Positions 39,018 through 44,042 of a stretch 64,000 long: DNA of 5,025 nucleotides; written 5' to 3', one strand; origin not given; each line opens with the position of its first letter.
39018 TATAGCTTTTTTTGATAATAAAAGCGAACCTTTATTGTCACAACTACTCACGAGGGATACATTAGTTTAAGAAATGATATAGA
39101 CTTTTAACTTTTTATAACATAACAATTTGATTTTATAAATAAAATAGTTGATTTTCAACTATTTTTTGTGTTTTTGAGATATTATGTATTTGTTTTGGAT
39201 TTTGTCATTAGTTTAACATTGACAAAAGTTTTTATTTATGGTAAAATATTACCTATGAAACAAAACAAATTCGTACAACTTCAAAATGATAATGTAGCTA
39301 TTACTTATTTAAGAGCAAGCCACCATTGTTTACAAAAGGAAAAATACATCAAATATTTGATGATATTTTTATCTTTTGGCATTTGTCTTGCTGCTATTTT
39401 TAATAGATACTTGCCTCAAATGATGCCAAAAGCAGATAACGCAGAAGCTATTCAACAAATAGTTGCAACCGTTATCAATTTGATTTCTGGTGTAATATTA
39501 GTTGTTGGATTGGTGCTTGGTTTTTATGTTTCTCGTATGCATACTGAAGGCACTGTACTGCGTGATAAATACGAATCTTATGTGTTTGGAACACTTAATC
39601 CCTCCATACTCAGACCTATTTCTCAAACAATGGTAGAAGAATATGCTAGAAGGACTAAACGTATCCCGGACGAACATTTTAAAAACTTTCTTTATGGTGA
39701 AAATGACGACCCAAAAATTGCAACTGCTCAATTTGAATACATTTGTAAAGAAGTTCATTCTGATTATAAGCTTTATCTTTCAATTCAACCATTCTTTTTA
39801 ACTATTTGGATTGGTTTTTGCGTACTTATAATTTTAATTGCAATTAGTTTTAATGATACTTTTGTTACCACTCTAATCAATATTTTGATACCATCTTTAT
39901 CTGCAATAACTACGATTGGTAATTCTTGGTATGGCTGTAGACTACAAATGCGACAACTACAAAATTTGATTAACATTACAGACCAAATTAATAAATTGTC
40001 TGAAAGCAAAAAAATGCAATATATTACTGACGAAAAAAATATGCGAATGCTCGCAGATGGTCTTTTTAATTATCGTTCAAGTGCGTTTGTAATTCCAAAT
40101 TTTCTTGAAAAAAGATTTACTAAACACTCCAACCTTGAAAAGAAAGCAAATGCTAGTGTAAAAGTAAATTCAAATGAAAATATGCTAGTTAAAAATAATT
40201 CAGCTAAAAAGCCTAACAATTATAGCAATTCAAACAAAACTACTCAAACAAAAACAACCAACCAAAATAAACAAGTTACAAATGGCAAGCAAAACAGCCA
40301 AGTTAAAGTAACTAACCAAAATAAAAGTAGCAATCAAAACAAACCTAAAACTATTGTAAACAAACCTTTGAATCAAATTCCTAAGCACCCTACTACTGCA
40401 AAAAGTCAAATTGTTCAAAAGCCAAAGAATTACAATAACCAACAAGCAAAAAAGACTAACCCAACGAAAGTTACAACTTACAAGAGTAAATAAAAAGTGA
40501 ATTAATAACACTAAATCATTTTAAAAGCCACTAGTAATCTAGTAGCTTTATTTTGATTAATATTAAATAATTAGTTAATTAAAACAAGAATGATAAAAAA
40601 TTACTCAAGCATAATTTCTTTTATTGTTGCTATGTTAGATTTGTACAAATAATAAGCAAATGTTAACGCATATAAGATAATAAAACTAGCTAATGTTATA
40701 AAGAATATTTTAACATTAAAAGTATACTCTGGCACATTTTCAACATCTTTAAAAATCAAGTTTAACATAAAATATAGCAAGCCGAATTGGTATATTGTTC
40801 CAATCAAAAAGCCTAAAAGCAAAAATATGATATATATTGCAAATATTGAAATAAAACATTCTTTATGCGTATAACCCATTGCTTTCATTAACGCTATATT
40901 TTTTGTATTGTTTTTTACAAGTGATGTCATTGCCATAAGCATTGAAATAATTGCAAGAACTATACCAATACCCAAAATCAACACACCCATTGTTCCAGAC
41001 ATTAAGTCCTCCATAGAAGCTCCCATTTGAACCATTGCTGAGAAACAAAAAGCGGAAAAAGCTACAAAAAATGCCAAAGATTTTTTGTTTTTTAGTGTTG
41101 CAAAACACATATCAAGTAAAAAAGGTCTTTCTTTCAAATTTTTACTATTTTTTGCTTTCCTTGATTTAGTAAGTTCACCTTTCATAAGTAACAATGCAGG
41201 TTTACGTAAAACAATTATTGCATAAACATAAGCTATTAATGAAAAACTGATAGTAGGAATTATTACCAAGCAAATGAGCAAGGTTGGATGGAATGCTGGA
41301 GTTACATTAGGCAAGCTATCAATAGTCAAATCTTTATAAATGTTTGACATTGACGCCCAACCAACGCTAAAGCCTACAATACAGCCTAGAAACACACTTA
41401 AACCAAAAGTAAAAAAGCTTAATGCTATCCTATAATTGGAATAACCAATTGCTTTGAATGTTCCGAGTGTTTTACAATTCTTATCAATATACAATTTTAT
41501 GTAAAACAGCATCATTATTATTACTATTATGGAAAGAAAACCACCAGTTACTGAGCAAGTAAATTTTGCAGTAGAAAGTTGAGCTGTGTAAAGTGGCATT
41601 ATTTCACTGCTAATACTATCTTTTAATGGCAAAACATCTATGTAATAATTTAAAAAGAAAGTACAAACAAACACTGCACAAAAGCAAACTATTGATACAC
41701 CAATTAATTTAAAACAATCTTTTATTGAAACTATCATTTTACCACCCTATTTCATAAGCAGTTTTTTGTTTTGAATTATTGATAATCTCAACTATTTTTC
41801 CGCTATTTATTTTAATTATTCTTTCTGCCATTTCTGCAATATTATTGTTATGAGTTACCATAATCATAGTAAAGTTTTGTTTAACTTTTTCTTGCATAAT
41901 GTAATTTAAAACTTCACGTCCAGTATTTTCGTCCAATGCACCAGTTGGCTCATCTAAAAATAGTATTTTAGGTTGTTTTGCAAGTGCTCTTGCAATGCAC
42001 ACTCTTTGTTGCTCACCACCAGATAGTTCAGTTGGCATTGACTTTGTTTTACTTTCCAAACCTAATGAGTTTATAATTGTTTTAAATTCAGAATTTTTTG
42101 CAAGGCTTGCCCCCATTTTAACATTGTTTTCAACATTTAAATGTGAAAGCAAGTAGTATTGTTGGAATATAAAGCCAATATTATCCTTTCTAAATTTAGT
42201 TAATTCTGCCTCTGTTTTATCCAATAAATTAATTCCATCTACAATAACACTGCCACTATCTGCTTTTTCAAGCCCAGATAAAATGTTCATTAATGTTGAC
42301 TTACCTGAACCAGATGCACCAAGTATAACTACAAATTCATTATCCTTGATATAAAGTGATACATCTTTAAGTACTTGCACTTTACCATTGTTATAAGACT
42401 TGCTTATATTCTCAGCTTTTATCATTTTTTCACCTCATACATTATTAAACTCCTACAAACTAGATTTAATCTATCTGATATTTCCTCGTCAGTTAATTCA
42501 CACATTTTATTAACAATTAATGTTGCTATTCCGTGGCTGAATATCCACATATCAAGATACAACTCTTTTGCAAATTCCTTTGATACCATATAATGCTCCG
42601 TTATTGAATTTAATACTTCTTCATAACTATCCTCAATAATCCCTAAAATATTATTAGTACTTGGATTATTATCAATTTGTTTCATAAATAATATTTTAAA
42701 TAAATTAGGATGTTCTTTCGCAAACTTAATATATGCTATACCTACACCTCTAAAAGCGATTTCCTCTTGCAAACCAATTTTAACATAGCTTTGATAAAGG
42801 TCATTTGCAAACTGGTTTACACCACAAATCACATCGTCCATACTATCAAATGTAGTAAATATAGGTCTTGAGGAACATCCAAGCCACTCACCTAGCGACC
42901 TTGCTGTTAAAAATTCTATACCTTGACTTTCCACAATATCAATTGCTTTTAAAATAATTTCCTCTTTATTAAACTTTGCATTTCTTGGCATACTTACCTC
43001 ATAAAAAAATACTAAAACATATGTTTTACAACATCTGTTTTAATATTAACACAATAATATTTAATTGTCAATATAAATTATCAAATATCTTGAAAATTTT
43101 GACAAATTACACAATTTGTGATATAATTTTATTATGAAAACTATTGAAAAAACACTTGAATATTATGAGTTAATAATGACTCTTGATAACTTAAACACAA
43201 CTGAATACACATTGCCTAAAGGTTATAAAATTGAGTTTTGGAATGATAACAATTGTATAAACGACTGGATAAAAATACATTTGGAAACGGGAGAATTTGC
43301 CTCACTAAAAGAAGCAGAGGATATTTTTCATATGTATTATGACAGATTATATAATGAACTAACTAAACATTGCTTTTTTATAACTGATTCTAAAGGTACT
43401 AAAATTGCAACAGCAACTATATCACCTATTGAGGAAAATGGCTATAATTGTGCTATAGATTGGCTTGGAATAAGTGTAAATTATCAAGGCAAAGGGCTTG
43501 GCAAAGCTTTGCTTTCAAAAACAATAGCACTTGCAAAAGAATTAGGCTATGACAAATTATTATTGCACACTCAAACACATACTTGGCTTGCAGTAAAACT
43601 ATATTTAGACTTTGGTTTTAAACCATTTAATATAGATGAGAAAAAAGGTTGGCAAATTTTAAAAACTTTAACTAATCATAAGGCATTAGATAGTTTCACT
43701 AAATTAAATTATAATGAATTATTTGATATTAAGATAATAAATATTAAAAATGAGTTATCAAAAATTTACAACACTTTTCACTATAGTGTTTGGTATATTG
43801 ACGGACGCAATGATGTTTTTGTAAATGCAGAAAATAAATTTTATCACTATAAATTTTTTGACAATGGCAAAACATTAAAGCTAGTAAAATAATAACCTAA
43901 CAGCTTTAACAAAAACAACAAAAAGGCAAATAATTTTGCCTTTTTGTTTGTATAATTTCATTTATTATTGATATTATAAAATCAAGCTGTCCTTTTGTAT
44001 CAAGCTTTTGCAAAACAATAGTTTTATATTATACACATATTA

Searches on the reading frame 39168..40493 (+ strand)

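Call 39: search_protein_families(library=pfam, proteins=[window:39168-40493:+], max_evalue=0.01)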
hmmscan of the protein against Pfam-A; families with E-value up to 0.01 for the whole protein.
window:39168-40493:+ (441 aa): 1 family
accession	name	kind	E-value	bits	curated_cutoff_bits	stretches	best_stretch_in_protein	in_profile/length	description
PF18159.6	S_4TM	-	6.5e-20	72.1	26.9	1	35-322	3-281/291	SMODS-associating 4TM effector domain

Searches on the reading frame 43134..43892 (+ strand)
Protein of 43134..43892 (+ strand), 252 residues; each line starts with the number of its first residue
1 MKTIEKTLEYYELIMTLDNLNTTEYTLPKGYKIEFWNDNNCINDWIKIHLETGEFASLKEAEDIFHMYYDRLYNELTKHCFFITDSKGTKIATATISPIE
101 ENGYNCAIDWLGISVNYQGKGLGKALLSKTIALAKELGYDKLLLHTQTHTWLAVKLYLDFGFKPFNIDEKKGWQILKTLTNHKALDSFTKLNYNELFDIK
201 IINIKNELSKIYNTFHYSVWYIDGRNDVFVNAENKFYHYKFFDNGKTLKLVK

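Call 39: search_protein_families(library=pfam, proteins=[window:43134-43892:+], max_evalue=0.01)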
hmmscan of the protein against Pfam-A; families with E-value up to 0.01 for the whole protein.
window:43134-43892:+ (252 aa): 3 families
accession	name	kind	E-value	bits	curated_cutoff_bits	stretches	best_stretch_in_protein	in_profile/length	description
PF00583.31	Acetyltransf_1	-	7.3e-14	52.5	20.7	1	64-162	15-116/116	Acetyltransferase (GNAT) family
PF13508.13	Acetyltransf_7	-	7.4e-10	39.5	27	1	79-164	3-84/84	Acetyltransferase (GNAT) domain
PF13673.13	Acetyltransf_10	-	1.8e-05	25.1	23.6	1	69-166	19-111/128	Acetyltransferase (GNAT) domain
